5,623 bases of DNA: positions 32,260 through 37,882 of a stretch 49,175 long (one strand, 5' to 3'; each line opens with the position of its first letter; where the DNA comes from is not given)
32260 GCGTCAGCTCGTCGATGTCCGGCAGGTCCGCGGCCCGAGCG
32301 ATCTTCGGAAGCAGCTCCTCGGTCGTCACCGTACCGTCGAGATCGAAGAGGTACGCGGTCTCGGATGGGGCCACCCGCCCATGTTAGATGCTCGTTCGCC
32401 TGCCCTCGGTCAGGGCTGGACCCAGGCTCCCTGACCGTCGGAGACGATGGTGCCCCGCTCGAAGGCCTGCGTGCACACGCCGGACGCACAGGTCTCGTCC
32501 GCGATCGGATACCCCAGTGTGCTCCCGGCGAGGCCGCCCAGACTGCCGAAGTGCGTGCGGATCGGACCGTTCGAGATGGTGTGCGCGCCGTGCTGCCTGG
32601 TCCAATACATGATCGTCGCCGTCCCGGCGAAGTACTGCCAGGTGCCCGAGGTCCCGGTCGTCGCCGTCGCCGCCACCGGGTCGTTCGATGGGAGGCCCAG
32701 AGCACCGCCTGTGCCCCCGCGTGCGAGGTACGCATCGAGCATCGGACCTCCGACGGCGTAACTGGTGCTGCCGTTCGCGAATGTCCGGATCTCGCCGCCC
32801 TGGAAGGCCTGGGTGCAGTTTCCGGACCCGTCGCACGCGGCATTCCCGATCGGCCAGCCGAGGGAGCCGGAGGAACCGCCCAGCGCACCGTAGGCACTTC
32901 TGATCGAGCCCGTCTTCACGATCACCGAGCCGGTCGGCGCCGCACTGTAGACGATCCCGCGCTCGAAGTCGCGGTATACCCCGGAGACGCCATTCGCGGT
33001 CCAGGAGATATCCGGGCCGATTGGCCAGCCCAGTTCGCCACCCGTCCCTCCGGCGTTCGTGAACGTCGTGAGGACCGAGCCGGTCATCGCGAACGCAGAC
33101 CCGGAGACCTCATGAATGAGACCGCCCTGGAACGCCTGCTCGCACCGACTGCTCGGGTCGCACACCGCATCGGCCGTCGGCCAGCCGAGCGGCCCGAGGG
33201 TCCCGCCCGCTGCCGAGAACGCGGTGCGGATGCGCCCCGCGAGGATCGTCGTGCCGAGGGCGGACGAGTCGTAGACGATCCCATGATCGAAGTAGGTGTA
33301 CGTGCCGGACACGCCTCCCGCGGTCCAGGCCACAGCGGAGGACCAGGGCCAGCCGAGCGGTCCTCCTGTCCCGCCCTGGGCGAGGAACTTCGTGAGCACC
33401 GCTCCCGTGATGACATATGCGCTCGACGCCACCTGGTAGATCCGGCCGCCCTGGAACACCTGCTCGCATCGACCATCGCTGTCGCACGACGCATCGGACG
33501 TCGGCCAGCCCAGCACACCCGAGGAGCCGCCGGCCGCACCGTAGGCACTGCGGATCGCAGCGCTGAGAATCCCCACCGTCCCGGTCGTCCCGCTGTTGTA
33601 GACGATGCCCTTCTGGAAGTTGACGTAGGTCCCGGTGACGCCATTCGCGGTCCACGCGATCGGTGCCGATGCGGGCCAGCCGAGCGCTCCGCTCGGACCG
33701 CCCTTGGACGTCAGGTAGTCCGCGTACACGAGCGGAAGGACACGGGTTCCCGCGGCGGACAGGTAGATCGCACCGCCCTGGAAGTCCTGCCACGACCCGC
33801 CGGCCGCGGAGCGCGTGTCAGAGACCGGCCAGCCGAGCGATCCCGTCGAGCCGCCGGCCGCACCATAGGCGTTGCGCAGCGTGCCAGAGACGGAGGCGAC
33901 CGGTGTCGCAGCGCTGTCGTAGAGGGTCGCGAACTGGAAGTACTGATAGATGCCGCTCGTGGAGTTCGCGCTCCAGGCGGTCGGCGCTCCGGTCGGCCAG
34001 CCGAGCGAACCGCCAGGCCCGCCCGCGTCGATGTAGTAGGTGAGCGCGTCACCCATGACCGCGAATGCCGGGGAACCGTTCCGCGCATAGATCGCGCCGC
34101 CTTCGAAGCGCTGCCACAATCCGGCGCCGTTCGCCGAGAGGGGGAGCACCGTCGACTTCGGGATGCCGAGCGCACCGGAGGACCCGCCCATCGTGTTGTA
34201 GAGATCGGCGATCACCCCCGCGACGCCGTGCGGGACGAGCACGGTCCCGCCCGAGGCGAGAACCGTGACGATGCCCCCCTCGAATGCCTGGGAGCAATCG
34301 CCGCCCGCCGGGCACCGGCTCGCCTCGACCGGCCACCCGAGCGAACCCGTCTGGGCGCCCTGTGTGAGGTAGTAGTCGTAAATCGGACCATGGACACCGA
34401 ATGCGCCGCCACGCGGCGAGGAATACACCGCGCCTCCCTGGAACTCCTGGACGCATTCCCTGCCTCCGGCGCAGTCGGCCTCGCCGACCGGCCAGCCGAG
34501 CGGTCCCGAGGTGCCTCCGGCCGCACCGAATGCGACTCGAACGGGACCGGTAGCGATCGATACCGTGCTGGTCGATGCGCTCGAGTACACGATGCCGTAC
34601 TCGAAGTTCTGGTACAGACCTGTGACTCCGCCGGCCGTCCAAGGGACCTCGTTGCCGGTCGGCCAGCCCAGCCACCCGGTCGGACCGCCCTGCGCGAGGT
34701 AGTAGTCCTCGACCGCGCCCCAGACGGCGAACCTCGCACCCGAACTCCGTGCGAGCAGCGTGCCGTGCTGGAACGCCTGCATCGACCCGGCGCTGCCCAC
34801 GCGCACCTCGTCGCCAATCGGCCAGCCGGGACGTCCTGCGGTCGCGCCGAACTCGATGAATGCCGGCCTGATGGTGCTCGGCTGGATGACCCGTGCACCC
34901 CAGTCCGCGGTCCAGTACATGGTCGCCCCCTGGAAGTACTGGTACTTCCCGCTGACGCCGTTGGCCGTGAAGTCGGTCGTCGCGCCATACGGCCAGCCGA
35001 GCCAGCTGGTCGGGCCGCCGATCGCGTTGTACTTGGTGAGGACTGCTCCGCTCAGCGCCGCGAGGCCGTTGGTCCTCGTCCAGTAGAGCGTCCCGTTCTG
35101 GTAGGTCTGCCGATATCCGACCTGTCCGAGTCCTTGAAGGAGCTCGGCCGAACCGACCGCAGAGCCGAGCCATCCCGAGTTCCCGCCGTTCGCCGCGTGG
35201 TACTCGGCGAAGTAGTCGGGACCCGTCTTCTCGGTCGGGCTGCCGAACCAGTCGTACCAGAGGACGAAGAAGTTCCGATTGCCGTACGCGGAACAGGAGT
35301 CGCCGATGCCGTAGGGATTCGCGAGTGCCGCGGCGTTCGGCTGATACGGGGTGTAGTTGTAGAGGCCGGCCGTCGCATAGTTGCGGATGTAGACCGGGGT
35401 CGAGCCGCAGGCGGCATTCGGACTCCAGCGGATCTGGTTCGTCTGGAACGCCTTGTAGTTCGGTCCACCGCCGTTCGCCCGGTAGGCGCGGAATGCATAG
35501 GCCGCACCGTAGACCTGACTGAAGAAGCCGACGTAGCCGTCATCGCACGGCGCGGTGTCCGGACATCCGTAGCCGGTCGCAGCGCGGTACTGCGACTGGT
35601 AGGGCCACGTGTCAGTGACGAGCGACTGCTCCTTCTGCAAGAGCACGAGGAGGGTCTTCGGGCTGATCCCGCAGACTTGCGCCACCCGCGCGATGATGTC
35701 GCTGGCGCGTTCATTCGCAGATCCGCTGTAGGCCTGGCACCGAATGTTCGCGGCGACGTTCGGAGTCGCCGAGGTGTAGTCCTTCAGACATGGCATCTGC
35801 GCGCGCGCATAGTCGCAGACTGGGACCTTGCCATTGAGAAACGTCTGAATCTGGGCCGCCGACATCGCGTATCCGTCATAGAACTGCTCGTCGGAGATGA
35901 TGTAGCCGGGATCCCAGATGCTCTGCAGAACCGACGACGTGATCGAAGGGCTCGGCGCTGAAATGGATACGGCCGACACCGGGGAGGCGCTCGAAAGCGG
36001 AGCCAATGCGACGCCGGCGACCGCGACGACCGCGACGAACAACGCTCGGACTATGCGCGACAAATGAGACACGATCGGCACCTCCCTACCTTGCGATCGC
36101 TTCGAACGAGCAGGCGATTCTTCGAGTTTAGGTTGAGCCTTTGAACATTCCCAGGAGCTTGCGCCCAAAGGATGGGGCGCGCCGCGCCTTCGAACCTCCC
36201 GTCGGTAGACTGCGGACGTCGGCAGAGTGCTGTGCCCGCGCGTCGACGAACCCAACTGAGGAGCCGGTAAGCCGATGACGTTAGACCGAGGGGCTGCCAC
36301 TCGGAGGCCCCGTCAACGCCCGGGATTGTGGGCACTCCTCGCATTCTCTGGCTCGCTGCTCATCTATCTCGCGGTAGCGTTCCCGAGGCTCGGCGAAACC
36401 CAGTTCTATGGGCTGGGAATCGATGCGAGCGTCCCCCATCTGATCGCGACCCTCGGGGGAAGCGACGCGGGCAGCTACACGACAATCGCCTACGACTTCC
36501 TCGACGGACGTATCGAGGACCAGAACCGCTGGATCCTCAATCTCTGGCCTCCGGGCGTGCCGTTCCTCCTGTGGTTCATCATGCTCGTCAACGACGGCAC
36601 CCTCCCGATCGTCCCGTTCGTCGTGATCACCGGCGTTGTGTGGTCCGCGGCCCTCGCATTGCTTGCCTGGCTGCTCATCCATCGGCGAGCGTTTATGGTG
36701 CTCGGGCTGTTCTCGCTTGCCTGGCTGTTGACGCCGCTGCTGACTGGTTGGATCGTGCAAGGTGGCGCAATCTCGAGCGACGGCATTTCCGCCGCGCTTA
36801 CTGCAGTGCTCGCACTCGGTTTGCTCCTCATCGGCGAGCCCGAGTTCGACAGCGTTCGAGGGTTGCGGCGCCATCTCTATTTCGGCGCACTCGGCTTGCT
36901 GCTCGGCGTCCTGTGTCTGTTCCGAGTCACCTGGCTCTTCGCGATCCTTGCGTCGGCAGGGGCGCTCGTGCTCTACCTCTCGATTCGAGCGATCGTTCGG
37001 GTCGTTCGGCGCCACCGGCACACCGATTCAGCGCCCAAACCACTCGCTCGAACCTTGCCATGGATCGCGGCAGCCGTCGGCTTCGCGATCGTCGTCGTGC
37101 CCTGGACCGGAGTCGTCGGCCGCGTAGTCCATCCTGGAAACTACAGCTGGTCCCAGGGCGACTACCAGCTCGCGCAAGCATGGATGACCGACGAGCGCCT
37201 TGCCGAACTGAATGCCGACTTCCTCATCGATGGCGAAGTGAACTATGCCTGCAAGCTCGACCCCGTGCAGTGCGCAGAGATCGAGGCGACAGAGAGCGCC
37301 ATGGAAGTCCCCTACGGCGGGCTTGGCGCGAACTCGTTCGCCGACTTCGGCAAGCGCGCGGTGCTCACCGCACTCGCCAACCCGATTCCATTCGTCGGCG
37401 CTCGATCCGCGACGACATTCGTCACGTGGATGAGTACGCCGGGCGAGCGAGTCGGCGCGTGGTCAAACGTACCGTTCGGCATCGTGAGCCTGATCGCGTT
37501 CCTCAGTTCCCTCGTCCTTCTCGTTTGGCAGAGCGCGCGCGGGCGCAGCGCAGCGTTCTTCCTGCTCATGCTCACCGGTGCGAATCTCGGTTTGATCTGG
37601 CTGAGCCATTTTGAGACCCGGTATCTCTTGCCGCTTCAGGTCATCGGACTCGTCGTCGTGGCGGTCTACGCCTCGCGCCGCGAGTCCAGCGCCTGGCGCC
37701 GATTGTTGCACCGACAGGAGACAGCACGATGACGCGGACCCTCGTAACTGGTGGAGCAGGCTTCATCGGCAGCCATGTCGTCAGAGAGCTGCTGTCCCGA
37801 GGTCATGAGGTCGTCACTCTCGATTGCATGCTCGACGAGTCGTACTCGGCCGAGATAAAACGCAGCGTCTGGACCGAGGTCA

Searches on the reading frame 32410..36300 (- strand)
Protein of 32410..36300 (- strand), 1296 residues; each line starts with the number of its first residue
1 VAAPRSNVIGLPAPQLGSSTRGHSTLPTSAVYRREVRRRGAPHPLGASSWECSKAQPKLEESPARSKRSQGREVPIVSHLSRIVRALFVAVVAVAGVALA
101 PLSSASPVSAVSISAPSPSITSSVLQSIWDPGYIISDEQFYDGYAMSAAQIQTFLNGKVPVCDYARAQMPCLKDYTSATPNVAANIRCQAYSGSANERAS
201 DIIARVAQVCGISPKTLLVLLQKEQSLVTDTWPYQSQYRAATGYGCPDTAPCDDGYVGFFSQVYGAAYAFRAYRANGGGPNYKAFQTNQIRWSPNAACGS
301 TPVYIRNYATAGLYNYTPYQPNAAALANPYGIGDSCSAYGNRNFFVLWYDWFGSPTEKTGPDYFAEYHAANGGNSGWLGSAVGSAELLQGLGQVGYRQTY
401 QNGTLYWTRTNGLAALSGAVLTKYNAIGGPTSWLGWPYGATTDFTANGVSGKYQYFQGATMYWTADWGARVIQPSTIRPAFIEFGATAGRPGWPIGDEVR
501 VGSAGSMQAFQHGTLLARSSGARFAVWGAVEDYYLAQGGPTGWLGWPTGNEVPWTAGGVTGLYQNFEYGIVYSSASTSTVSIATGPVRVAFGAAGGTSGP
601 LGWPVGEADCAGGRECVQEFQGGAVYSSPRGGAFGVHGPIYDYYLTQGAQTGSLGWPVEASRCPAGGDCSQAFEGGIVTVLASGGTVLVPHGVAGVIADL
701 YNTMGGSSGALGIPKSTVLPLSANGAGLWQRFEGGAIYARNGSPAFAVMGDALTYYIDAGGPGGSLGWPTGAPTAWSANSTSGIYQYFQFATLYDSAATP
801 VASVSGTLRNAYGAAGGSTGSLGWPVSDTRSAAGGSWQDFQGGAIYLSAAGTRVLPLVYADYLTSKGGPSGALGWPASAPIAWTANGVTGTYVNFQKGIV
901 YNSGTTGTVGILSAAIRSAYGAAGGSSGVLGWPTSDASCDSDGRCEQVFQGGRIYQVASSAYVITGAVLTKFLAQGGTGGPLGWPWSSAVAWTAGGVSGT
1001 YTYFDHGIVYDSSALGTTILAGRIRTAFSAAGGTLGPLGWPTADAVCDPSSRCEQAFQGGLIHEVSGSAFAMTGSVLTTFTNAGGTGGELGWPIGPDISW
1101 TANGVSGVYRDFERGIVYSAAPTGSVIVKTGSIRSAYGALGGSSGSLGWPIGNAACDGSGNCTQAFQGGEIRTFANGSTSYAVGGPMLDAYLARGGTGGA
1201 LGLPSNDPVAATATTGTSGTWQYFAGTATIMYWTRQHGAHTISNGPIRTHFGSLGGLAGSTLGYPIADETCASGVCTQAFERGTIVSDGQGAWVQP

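Call 38: search_protein_families(library=pfam, proteins=[window:32410-36300:-], max_evalue=0.0001)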
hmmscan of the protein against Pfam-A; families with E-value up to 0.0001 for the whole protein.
window:32410-36300:- (1296 aa): 1 family
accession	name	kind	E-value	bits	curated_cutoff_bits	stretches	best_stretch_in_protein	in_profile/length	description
PF08310.17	LGFP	-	4.9e-107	350.7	22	10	601-652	1-53/53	LGFP repeat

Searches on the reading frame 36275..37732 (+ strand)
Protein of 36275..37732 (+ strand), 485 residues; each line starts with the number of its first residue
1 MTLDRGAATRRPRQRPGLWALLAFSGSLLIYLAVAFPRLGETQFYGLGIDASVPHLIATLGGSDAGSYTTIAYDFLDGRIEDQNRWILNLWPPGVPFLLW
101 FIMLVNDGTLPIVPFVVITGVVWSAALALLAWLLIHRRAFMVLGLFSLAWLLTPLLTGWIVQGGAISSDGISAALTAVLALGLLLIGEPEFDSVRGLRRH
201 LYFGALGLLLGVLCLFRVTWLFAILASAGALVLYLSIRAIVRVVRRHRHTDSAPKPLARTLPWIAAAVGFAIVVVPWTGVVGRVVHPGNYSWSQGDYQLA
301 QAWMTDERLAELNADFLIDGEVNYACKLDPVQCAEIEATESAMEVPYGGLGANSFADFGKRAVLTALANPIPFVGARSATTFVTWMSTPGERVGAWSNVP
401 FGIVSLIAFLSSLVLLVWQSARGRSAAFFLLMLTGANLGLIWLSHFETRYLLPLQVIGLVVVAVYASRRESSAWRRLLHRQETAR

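Call 6: search_protein_families(library=pfam, proteins=[window:36275-37732:+], max_evalue=0.001)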
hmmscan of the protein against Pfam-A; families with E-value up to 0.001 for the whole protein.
window:36275-37732:+ (485 aa): 0 families

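Call 22: search_protein_families(library=ncbifam, proteins=[window:36275-37732:+], max_evalue=0.001)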
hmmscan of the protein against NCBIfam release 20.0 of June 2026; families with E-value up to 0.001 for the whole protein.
window:36275-37732:+ (485 aa): 0 families

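Call 34: search_solved_structures(query=window:36275-37732:+, max_evalue=10)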
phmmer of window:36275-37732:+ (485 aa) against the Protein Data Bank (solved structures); distinct sequences matched with E-value up to 10: 0.

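Call 59: find_homologous_proteins(query=window:36275-37732:+, max_evalue=0.00001)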
Query window:36275-37732:+ (485 aa): 12 proteins with E <= 0.00001 among 8000 candidates.
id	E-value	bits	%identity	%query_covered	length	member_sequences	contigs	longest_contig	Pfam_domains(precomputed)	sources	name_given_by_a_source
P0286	0.0e+0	1029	100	96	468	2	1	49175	-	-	-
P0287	1.6e-246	837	77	100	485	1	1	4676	-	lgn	-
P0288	8.0e-228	775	73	96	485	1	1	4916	-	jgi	-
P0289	2.3e-216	737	72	96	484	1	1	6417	-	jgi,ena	-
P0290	1.5e-171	590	60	94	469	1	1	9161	-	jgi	jgi:hypothetical protein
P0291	1.5e-170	586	58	96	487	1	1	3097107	-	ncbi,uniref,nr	ncbi:hypothetical protein [Protaetiibacter intestinalis]|uniref:hypothetical protein n=1 Tax=Protaet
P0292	1.7e-158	547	54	95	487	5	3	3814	-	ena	-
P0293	2.2e-145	503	53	94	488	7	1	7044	-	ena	-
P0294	2.9e-139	483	50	95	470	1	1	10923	-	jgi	jgi:hypothetical protein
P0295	3.1e-103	364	41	99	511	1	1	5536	-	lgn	-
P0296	1.9e-96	342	39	95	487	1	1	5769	-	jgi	jgi:hypothetical protein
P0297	1.2e-22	98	28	88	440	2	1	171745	-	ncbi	ncbi:MAG: hypothetical protein WEA29_02910 [Acidimicrobiia bacterium]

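Call 68: predict_structure(alignment_id=A2)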
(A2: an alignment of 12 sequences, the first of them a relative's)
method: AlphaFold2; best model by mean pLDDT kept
length: 468 residues; sequences in the alignment: 12
mean_pLDDT: 80.3   pTM: 0.83
mean pLDDT of the five models: 80.3, 77.0, 74.6, 73.7, 71.1
residues with pLDDT >= 90: 116; 70-90: 267; 50-70: 64; < 50: 21
segments of 3 or more residues with pLDDT < 50: 143-148, 233-235, 268-277
pLDDT, mean of each block of 10 residues (from residue 1): 86 77 59 76 74 84 74 69 81 73 87 91 89 71 48 84 92 85 92 87 83 84 74 51 78 83 55 45 86 81 90 92 75 74 90 93 90 77 87 95 86 92 85 85 93 89 82
secondary structure, 60 per line:
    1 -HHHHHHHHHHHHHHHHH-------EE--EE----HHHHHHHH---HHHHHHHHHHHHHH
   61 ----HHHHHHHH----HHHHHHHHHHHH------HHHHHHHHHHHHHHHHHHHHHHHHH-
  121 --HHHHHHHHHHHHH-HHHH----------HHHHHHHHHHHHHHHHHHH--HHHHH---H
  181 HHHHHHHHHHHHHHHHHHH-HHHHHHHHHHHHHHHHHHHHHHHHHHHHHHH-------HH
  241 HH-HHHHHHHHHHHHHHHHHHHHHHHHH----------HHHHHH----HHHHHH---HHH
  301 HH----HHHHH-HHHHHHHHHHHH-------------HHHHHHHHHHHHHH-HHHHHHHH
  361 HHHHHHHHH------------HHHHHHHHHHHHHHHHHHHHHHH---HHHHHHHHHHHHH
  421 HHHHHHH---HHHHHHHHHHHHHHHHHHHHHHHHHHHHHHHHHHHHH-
elements in order: H2-18 H36-43 H47-60 H65-72 H77-88 H95-119 H123-135 H137-140 H151-169 H172-176 H180-199 H201-231 H239-242 H244-268 H279-284 H289-294 H298-302 H307-311 H313-324 H338-351 H353-369 H382-404 H408-427 H431-467

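Call 71: fold_search(model_id=the predicted structure, library=pdb)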
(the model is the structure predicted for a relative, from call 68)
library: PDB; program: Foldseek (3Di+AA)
matches with E <= 10: 213; with E <= 0.001: 0
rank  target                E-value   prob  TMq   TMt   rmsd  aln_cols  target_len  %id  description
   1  6s7t_A                2.2e-02  1.00  0.41  0.29  14.9       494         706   13  Cryo-EM structure of human oligosaccharyltransferase complex OST-B (released 2019-12-18)
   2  5f15                  2.7e-02  0.98  0.32  0.28  17.3       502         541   12  Crystal Structure of ArnT from Cupriavidus metallidurans bound to Undecaprenyl phosphate (released 2016-02-17)
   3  7e9s_A                3.0e-02  1.00  0.41  0.25  15.1       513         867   13  Archaeal oligosaccharyltransferase AglB from Archaeoglobus fulgidus in complex with an inhibitory peptide and a dolich (released 2021-09-08)
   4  6gxc_A                4.2e-02  0.72  0.22  0.16  18.0       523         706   10  Bacterial oligosaccharyltransferase PglB in complex with an inhibitory peptide and a reactive lipid-linked oligosaccha (released 2018-11-14)
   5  3wak                  6.1e-02  1.00  0.44  0.27  15.3       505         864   12  Crystal structure of the Archaeoglobus fulgidus oligosaccharyltransferase (O29867_ARCFU) in the apo form (released 2013-10-30)
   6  5ogl_A                6.6e-02  1.00  0.39  0.28  14.5       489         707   11  Structure of bacterial oligosaccharyltransferase PglB in complex with an acceptor peptide and an lipid-linked oligosac (released 2017-10-25)
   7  3waj                  7.4e-02  1.00  0.42  0.27  14.9       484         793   11  Crystal structure of the Archaeoglobus fulgidus oligosaccharyltransferase (O29867_ARCFU) complex with Zn and sulfate (released 2013-10-30)
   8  5gmy_A                1.2e-01  0.99  0.42  0.26  15.1       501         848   14  Crystal structure of the Archaeoglobus fulgidus oligosaccharyltransferase (O29867_ARCFU) tethered with an acceptor pep (released 2017-02-01)
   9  9s6r_A                1.3e-01  0.97  0.36  0.42  14.5       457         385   12  Ternary cryo-EM structure of yeast ALG3 with Dol25-PP-GlcNAc2Man5, Dol25-P-Man, and Fab (released 2026-03-18)
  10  9i5k_A                2.1e-01  0.98  0.43  0.42  10.3       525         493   12  Structure of the Chaetomium thermophilum Pmt4 homodimer (C2 symmetry) (released 2025-12-24)
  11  7bvf_B                4.1e-01  0.66  0.28  0.15  15.6       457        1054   14  Cryo-EM structure of Mycobacterium tuberculosis arabinosyltransferase EmbA-EmbB-AcpM2 in complex with ethambutol (released 2020-04-29)
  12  5ayo                  4.3e-01  0.13  0.11  0.12  23.9       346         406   14  Crystal structure of a bacterial homologue of iron transporter ferroportin in inward-facing state (released 2015-11-04)
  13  6p25_B                4.8e-01  0.94  0.32  0.24   8.7       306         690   13  Structure of S. cerevisiae protein O-mannosyltransferase Pmt1-Pmt2 complex bound to the sugar donor and a peptide acce (released 2019-07-10)
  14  7c76_B                4.8e-01  0.10  0.13  0.13  25.9       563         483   12  Cryo-EM structure of human TLR3 in complex with UNC93B1 (released 2021-01-06)
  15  7zli_A                7.2e-01  0.72  0.39  0.30  14.5       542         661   10  Cryo-EM structure of C-mannosyltransferase CeDPY19, in complex with Dol25-P-Man and bound to CMT2-Fab and anti-Fab nan (released 2023-01-11)
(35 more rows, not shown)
